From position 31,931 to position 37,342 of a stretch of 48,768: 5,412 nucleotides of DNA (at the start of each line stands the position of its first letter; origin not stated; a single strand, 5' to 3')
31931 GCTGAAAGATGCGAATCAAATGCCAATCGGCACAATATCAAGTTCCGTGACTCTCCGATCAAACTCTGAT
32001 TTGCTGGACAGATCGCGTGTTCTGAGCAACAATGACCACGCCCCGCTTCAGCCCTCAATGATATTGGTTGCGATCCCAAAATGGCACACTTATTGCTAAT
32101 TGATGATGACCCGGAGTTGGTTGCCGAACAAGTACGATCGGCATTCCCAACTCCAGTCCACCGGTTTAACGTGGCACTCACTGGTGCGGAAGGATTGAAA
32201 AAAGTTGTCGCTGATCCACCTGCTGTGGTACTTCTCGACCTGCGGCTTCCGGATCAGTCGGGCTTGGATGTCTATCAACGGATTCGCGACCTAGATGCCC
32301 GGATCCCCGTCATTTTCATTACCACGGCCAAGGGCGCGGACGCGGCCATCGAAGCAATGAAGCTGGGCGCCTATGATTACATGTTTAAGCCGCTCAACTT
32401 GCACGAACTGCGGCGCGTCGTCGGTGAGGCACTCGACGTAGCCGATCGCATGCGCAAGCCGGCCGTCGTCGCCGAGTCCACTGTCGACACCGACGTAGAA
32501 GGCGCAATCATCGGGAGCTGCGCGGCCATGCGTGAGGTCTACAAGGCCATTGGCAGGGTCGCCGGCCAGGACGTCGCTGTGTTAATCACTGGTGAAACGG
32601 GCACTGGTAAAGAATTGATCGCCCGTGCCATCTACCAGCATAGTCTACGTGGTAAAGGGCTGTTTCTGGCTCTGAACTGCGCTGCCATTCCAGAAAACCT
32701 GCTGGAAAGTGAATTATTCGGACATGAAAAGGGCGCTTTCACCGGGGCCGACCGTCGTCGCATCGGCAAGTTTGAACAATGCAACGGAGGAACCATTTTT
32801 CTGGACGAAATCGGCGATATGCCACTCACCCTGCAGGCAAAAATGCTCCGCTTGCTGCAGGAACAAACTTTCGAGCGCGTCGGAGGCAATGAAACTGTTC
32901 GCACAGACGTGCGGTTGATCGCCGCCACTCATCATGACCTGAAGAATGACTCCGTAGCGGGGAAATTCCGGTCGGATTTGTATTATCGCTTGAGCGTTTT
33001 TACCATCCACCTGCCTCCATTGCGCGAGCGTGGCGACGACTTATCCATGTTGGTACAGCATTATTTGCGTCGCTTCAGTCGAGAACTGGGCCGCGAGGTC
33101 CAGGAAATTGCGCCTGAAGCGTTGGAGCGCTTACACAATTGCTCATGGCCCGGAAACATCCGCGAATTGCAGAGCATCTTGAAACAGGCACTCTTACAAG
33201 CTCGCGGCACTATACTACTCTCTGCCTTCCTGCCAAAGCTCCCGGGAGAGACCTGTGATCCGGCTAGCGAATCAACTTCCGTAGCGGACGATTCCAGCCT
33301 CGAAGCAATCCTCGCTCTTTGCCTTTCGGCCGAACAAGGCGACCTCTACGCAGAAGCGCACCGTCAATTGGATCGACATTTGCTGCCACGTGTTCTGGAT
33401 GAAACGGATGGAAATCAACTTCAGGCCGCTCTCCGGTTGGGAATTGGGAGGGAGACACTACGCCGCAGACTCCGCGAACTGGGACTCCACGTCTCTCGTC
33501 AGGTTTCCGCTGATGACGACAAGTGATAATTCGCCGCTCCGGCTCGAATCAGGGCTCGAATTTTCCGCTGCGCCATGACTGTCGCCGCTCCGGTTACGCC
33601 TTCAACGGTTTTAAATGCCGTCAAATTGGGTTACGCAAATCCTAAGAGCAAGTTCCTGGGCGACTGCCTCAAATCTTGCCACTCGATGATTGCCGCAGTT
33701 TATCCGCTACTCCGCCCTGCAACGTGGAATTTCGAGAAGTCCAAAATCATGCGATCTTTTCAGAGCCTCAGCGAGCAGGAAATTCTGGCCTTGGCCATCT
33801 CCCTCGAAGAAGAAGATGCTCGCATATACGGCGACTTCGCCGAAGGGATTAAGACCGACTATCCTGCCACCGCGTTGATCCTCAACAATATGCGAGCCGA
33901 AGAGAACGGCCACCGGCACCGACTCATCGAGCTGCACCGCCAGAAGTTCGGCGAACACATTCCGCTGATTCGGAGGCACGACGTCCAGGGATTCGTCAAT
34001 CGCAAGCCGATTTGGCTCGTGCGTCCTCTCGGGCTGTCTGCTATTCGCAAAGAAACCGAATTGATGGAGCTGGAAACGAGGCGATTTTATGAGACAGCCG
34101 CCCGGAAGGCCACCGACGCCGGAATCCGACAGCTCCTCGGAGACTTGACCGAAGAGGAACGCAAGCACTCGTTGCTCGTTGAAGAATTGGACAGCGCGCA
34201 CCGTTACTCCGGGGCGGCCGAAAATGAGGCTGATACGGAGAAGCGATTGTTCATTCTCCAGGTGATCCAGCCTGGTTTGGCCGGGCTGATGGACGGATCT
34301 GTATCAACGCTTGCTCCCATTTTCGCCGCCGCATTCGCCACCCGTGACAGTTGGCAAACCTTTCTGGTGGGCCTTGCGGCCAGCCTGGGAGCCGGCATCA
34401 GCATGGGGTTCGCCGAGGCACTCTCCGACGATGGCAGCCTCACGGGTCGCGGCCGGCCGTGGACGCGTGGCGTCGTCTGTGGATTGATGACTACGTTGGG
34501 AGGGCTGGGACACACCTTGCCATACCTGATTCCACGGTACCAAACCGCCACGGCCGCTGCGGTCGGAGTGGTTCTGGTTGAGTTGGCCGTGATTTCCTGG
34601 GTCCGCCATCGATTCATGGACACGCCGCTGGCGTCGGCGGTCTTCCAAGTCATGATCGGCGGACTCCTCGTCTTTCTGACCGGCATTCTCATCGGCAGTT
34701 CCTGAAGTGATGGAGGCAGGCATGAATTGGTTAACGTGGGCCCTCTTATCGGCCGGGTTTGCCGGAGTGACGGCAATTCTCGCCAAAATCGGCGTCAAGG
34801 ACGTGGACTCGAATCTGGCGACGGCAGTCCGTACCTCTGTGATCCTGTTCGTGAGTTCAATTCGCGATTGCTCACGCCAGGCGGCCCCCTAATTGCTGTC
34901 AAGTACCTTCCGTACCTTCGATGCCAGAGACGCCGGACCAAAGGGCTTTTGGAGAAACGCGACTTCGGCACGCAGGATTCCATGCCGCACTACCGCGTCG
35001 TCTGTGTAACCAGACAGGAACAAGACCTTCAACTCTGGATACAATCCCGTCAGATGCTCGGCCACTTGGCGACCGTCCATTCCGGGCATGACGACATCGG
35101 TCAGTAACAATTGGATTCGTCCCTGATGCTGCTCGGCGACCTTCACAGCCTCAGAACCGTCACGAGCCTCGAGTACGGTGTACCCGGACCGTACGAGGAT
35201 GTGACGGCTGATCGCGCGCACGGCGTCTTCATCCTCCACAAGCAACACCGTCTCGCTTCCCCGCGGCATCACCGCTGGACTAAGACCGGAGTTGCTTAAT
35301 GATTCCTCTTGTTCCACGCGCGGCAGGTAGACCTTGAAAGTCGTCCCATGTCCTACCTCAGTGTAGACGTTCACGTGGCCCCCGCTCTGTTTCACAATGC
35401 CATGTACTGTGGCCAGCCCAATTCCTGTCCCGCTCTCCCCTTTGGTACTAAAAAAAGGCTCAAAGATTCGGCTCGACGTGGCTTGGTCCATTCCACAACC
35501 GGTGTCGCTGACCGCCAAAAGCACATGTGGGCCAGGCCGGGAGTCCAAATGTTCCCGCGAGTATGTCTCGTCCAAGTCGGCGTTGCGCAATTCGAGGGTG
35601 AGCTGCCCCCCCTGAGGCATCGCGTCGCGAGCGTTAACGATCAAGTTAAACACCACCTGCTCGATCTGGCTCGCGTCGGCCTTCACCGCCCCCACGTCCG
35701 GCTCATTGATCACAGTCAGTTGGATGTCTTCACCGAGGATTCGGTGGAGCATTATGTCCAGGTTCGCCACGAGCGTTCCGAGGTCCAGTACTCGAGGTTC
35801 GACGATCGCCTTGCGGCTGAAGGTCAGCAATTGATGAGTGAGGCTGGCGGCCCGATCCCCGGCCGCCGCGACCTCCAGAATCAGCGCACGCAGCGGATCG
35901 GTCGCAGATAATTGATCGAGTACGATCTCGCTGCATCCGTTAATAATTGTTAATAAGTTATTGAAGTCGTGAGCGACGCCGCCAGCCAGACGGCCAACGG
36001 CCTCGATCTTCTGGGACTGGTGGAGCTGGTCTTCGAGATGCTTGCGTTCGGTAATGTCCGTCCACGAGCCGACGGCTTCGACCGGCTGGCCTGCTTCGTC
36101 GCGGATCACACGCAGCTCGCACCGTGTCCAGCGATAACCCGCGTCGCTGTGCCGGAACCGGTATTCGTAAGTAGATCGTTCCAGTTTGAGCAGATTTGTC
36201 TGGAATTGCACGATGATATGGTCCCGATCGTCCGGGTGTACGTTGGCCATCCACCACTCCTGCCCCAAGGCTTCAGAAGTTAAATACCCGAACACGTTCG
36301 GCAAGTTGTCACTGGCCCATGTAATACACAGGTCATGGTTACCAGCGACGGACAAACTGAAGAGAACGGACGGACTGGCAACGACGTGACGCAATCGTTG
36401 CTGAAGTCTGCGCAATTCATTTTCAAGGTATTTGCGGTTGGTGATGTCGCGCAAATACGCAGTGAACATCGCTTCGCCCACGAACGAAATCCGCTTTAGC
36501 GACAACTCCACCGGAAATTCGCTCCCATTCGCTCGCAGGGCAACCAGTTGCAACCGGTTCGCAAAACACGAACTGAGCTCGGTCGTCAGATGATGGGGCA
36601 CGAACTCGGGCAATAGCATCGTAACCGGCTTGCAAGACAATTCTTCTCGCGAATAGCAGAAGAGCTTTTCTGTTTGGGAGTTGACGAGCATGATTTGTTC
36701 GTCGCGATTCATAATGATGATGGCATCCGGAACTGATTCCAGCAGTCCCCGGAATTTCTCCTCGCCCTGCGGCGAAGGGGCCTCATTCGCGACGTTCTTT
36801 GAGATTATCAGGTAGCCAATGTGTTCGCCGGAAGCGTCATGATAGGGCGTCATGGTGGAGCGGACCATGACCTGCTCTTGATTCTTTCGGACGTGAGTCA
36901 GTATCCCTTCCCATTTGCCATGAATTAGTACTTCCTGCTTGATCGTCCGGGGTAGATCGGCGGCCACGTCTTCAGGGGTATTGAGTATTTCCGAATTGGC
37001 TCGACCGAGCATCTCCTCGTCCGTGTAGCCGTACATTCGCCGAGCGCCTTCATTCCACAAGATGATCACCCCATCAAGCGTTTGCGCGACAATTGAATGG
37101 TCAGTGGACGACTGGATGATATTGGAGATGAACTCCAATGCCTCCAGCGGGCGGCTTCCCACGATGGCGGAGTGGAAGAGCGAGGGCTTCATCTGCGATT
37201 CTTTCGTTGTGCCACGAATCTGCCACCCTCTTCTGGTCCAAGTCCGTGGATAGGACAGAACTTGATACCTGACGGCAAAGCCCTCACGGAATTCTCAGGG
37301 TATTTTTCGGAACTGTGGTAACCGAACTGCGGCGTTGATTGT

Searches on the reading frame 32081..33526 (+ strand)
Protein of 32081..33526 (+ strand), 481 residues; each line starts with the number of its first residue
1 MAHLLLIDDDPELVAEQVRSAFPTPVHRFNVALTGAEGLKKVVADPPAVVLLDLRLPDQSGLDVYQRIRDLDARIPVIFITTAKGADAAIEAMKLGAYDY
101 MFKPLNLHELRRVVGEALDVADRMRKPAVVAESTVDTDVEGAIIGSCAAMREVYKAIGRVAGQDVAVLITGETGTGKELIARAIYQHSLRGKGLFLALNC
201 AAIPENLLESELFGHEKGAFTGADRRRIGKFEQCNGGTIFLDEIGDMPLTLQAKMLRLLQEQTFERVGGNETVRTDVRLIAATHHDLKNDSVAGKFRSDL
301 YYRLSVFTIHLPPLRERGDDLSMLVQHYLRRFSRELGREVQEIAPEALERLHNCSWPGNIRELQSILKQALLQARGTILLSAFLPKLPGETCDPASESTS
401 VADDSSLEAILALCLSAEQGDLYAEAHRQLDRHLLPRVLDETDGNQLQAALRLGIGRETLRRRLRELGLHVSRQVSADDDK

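Call 7: search_protein_families(library=pfam, proteins=[window:32081-33526:+])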
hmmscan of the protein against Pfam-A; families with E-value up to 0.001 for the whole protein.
window:32081-33526:+ (481 aa): 7 families
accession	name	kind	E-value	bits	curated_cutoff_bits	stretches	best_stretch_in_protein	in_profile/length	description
PF00158.32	Sigma54_activat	-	3.5e-71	238.7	20.2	1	143-310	1-168/168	Sigma-54 interaction domain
PF14532.12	Sigma54_activ_2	-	2e-20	73.9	25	1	144-314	1-138/138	Sigma-54 interaction domain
PF00072.30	Response_reg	-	2.2e-20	73.3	30.2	1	5-113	2-109/111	Response regulator receiver domain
PF25601.1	AAA_lid_14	-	8.6e-20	70.8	27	1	315-386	1-72/87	AAA+ ATPase lid domain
PF02954.25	HTH_8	-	1.7e-09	37.7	22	1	428-466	3-41/42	Bacterial regulatory protein, Fis family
PF07728.20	AAA_5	-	1.4e-06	28.8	22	1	167-285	2-123/139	AAA domain (dynein-related subfamily)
PF13191.12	AAA_16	-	0.0005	21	32.6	0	150-203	9-63/167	AAA ATPase domain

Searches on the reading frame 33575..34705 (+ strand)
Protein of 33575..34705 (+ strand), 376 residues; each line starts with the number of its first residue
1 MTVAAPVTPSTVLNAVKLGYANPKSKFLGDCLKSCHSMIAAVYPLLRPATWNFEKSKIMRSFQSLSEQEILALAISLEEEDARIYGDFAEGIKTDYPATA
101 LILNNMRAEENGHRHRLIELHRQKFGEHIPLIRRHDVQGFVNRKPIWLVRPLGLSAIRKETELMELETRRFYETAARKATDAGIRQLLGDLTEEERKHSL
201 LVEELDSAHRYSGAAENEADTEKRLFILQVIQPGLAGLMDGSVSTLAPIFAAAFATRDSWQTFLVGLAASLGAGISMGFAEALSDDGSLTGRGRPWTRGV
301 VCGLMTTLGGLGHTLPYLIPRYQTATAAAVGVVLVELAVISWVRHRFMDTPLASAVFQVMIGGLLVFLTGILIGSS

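Call 7: search_protein_families(library=pfam, proteins=[window:33575-34705:+])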
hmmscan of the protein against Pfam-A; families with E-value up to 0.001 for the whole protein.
window:33575-34705:+ (376 aa): 2 families
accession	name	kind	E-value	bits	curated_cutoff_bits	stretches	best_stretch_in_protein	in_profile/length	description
PF02915.23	Rubrerythrin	-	2.3e-25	90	22.8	1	69-201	1-132/137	Rubrerythrin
PF01988.24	VIT1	-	6e-11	43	28.1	2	293-374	131-213/214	VIT family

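Call 49: search_protein_families(library=ncbifam, proteins=[window:33575-34705:+], max_evalue=1e-8)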
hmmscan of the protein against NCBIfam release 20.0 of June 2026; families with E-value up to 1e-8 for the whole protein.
window:33575-34705:+ (376 aa): 1 family
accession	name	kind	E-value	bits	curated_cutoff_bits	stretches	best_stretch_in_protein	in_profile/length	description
NF045676.1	FeExpMbfA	equivalog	1.2e-151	504.6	450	1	59-376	1-318/318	iron exporter MbfA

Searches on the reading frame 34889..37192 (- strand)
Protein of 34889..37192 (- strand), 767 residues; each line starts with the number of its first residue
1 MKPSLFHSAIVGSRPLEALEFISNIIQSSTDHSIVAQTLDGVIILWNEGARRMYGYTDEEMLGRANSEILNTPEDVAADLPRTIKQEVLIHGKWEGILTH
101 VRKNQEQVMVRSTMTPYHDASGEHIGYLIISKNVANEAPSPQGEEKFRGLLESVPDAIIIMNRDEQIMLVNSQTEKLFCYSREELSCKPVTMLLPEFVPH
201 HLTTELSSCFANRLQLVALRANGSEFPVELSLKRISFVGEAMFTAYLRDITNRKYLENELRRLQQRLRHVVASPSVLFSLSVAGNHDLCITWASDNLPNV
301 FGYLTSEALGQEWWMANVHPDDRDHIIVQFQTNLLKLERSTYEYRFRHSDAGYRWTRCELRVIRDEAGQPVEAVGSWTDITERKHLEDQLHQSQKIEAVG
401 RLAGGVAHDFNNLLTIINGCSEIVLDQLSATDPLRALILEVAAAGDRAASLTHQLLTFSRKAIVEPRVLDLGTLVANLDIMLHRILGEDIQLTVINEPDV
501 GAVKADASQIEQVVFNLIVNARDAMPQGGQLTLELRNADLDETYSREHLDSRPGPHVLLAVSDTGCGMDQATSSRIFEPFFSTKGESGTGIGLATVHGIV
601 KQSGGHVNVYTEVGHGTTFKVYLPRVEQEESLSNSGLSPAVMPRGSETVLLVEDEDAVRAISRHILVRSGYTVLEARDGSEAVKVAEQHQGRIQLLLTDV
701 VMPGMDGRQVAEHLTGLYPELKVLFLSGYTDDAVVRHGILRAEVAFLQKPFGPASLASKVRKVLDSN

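Call 7: search_protein_families(library=pfam, proteins=[window:34889-37192:-])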
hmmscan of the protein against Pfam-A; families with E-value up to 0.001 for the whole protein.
window:34889-37192:- (767 aa): 8 families
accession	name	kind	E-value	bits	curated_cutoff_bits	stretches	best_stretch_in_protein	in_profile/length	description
PF13426.13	PAS_9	-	1.9e-34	118.5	27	3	34-134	4-101/103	PAS domain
PF00989.32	PAS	-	4.2e-31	107.7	22.6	3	21-129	2-108/113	PAS fold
PF08448.16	PAS_4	-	6.1e-26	91.3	23.1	3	38-135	12-106/110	PAS fold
PF08447.18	PAS_3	-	6.4e-26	90.9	25.6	2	292-375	3-87/89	PAS fold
PF02518.31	HATPase_c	-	6.6e-22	78.5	26.4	1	506-625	2-109/111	Histidine kinase-, DNA gyrase B-, and HSP90-like ATPase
PF00072.30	Response_reg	-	2.5e-20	73.1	30.2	1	649-760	1-110/111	Response regulator receiver domain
PF13188.13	PAS_8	-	2.6e-11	43.4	21.8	1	145-199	1-52/65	PAS domain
PF00512.31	HisKA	-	1.6e-06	28.5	26.9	1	400-461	3-63/66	His Kinase A (phospho-acceptor) domain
